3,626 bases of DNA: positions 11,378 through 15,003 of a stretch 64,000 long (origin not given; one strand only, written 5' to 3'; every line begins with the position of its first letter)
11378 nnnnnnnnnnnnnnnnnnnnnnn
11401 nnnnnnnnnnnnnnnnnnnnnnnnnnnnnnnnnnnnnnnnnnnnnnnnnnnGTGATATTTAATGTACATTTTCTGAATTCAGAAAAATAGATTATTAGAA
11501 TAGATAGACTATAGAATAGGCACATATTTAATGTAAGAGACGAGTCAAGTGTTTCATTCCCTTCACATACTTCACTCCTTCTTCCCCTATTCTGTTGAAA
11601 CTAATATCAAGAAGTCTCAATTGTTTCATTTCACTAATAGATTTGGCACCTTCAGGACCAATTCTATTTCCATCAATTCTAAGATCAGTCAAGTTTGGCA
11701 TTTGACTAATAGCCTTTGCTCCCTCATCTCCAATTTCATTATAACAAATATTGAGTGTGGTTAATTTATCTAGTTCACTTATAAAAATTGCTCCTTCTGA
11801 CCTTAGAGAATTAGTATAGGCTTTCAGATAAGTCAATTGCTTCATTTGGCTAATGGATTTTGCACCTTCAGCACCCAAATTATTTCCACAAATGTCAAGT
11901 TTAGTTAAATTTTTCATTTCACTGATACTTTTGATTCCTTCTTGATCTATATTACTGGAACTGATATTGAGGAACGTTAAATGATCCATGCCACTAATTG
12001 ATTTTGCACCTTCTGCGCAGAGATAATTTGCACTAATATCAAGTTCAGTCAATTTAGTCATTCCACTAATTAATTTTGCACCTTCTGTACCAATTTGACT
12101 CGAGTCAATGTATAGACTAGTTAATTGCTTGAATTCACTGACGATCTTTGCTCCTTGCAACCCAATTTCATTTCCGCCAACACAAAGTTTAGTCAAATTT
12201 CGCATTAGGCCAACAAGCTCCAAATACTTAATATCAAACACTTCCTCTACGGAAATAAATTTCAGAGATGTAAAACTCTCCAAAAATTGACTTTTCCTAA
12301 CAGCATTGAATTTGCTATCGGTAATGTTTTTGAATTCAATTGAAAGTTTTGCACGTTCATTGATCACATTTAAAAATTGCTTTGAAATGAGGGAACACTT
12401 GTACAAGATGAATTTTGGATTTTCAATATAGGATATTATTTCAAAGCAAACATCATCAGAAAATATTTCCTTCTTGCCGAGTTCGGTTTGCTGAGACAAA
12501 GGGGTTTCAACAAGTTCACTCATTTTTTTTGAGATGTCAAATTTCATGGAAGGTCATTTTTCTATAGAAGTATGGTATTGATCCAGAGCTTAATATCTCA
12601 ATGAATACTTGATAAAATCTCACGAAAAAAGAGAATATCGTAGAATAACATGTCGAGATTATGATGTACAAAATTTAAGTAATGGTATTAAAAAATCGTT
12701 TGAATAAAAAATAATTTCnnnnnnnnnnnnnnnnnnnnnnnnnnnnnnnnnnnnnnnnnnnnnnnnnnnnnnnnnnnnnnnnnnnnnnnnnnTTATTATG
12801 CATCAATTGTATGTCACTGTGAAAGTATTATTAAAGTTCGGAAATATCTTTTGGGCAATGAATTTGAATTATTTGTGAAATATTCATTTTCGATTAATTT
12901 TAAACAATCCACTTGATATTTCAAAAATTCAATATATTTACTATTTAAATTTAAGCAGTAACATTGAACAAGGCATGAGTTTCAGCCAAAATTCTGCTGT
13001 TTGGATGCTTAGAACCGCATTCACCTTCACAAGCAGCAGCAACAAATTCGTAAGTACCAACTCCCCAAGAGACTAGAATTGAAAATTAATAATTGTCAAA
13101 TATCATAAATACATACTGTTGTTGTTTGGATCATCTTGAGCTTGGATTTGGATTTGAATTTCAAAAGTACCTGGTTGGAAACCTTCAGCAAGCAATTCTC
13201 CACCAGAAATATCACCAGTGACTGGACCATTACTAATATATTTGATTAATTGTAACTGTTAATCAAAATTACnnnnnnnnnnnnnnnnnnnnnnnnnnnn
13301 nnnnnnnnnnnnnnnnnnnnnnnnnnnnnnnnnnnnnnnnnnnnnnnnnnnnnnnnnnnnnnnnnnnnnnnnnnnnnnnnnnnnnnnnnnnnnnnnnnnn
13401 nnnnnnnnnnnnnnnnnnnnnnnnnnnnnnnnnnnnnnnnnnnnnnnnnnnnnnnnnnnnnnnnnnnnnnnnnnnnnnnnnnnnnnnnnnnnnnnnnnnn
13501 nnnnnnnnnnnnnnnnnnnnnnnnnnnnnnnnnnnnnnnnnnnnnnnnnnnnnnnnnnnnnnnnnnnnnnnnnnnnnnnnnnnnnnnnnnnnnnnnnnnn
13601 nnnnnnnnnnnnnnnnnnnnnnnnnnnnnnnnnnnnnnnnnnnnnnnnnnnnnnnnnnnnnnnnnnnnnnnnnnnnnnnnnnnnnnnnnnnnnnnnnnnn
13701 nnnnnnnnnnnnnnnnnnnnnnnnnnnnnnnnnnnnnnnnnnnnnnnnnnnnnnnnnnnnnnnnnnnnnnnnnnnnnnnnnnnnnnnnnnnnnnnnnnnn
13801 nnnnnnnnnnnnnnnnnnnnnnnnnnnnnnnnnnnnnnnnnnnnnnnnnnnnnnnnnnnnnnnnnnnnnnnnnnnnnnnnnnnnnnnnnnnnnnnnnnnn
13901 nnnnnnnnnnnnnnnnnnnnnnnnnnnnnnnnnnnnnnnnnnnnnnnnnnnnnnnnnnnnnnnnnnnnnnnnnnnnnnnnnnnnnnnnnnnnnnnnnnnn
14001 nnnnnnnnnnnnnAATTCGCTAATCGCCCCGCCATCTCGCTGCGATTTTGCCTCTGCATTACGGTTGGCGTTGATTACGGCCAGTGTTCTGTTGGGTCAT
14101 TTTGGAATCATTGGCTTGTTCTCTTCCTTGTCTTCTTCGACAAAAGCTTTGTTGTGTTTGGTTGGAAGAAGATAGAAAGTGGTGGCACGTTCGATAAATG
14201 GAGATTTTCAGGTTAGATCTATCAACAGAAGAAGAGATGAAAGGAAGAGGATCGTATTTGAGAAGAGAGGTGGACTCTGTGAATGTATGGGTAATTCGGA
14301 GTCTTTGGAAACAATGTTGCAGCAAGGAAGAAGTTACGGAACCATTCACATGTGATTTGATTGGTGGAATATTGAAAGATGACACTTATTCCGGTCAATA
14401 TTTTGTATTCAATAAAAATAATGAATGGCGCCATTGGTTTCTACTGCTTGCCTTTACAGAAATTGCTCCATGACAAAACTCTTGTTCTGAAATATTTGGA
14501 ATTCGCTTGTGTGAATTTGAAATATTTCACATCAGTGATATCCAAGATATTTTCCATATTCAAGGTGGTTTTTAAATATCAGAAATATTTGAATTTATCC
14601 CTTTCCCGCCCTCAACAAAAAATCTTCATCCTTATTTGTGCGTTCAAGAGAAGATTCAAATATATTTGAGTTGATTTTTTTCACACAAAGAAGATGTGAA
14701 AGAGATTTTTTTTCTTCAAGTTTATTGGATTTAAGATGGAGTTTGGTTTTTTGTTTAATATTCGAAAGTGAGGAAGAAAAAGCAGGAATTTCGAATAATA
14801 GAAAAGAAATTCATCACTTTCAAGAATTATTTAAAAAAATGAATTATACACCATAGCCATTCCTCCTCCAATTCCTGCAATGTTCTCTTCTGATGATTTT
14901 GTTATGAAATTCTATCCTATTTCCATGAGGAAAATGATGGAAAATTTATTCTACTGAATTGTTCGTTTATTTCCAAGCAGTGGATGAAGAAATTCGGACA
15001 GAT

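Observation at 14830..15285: Pseudogenised duplicate of the 5' end of the F-box/LRR gene 3.4 kb away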

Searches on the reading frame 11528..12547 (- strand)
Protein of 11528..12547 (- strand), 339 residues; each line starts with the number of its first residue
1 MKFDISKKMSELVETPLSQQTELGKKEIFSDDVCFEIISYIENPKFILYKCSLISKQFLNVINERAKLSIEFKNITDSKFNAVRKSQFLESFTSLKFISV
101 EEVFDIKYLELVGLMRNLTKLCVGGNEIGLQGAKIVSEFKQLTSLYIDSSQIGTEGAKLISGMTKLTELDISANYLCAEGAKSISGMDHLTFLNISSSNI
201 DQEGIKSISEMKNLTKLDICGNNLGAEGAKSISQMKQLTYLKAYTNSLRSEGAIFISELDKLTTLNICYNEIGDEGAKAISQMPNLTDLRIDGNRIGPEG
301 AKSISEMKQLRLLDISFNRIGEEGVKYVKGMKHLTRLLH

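Call 8: search_protein_families(library=pfam, proteins=[window:11528-12547:-], max_evalue=0.01)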
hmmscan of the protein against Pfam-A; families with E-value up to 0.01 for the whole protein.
window:11528-12547:- (339 aa): 8 families
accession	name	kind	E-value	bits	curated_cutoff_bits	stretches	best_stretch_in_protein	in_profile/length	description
PF13516.12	LRR_6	-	1e-32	110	23.4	3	261-281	4-24/24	Leucine Rich repeat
PF13855.12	LRR_8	-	4e-22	78.2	27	4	261-320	2-61/61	Leucine rich repeat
PF12799.13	LRR_4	-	1e-18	67.3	27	1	261-296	2-36/44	Leucine Rich repeats (2 copies)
PF00560.39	LRR_1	-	5.3e-15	52.8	20.6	0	213-234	1-22/23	Leucine Rich Repeat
PF23598.1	LRR_14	-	7.1e-13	48.5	40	1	86-294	40-249/353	Leucine-rich repeat region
PF25013.1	LRR_Zer-1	-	1.7e-11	44.8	27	1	256-337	4-81/137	Zer-1-like, Leucine-rich repeats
PF23952.1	LRR_EndoS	-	5.9e-06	26.9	27.9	0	160-222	52-116/116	Endo-beta-N-acetylglucosaminidase EndoS LRR domain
PF20919.3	DHU1_N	-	0.00096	18.9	26.7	0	131-174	135-178/370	DWD hypersensitive to UV-B 1, N-terminal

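Call 17: find_encoding_contigs(protein=P0121, flank=10000, max_places=4)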
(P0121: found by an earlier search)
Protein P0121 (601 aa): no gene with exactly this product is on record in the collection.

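Call 49: list_cluster_members(proteins=[window:11531-12547:-, window:19721-20743:-, window:9049-9990:-, window:3085-7131:-, window:45264-47807:-, window:29125-31149:-, window:13276-13965:-, window:26648-27733:-, window:33764-34801:-, window:57809-58732:-])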
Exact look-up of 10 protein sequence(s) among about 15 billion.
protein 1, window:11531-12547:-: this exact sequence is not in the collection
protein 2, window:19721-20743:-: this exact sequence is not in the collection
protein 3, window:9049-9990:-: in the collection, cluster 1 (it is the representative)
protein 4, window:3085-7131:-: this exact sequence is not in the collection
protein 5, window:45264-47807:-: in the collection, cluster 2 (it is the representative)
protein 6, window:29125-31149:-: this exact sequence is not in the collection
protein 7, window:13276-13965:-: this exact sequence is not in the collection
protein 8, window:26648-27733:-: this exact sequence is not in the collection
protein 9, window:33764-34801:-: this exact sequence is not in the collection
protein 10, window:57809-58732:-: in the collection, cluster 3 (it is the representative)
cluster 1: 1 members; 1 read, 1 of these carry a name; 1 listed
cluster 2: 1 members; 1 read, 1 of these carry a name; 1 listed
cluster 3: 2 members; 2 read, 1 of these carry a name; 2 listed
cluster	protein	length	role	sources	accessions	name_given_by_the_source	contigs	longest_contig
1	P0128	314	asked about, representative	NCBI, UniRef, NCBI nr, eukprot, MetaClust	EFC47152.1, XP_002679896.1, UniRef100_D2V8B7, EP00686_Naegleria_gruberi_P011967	ras small GTPase [Naegleria gruberi] | Ras small GTPase n=1 Tax=Naegleria gruberi TaxID=5762 RepID=D2V8B7_NAEGR | XP_002679896.1 ras small GTPase [Naegleria gruberi strain NEG-M]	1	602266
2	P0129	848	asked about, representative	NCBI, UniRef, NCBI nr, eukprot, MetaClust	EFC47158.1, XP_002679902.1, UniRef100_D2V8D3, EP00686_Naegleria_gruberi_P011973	predicted protein [Naegleria gruberi] | Predicted protein n=1 Tax=Naegleria gruberi TaxID=5762 RepID=D2V8D3_NAEGR | uncharacterized protein NAEGRDRAFT_65116 [Naegleria gruberi]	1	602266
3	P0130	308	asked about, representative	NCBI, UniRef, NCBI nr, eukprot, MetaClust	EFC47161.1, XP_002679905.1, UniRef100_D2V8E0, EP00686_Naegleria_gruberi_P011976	predicted protein [Naegleria gruberi] | Predicted protein n=1 Tax=Naegleria gruberi TaxID=5762 RepID=D2V8E0_NAEGR | uncharacterized protein NAEGRDRAFT_65124 [Naegleria gruberi]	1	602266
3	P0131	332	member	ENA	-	-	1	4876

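Call 50: find_encoding_contigs(protein=P0128, flank=10000, max_places=3)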
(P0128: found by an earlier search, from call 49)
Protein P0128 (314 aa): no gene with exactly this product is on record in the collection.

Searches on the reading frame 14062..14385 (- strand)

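Call 30: search_protein_families(library=pfam, proteins=[window:14062-14385:-], max_evalue=1)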
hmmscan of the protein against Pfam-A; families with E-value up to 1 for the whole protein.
window:14062-14385:- (108 aa): 2 families
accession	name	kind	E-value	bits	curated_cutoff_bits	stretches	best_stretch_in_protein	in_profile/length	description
PF03121.20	Herpes_UL52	-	0.02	15.2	21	0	49-82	38-71/75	Herpesviridae UL52/UL70 DNA primase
PF11594.13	Med28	-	0.14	13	29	1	46-99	25-72/102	Mediator complex subunit 28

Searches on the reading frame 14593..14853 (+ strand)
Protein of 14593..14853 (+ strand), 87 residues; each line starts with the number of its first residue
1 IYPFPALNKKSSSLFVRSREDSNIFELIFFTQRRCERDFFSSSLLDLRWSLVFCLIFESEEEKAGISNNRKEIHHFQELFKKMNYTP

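Call 30: search_protein_families(library=pfam, proteins=[window:14593-14853:+], max_evalue=1)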
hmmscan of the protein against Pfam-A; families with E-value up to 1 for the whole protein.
window:14593-14853:+ (87 aa): 0 families
